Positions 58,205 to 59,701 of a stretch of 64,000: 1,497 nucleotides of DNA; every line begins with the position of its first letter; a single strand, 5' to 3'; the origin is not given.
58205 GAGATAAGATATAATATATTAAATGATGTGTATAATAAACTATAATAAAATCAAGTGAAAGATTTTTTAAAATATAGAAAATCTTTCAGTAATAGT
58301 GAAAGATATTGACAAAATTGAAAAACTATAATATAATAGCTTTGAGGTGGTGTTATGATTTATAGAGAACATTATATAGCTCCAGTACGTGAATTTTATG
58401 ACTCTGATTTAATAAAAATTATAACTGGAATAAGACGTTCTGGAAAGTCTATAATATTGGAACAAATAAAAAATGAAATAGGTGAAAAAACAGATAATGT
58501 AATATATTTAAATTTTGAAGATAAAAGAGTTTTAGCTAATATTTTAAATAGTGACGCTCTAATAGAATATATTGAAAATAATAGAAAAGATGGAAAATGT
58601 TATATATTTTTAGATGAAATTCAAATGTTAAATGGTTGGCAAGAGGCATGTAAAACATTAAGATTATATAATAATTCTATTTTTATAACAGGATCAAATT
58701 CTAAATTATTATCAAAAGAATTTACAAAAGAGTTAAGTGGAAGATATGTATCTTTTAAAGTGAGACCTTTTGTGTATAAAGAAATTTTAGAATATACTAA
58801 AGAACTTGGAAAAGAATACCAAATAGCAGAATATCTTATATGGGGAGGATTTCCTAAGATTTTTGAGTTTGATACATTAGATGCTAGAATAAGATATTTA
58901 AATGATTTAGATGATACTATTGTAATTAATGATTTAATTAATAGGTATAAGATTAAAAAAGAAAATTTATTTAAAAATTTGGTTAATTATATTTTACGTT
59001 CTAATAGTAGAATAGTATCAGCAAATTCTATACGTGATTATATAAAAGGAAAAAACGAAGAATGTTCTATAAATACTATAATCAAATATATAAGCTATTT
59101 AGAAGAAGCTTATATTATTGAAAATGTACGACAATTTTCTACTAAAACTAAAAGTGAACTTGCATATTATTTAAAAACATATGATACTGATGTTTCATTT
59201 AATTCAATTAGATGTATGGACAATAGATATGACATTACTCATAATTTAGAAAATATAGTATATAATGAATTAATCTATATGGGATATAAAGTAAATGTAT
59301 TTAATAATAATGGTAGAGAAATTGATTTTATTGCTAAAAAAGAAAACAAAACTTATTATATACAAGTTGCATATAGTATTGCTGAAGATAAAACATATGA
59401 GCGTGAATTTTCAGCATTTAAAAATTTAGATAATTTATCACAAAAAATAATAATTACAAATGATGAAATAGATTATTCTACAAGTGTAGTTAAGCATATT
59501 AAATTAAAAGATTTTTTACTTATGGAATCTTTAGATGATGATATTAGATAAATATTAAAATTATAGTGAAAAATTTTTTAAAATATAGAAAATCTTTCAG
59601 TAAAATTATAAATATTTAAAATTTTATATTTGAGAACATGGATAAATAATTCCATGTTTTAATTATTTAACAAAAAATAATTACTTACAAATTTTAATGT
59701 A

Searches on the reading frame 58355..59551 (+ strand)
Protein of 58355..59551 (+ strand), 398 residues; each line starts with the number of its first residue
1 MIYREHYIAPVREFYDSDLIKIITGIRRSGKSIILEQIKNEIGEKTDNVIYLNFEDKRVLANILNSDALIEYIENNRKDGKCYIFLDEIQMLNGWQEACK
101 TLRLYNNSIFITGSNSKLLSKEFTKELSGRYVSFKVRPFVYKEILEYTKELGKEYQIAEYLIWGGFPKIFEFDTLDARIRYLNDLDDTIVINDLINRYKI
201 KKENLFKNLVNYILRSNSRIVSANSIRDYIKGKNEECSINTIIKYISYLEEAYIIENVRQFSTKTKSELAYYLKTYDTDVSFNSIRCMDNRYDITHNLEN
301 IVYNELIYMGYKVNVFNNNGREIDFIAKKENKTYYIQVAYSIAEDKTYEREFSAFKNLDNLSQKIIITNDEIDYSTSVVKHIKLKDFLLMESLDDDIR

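Call 86: search_protein_families(library=pfam, proteins=[window:58355-59551:+], max_evalue=0.00001)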
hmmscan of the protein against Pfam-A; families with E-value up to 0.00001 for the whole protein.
window:58355-59551:+ (398 aa): 2 families
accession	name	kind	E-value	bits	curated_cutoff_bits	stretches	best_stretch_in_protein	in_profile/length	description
PF13173.12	AAA_14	-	1.1e-30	106.7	27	1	19-145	3-129/129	AAA domain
PF13635.12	DUF4143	-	9.8e-12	45.3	28.1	1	193-340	3-159/160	Domain of unknown function (DUF4143)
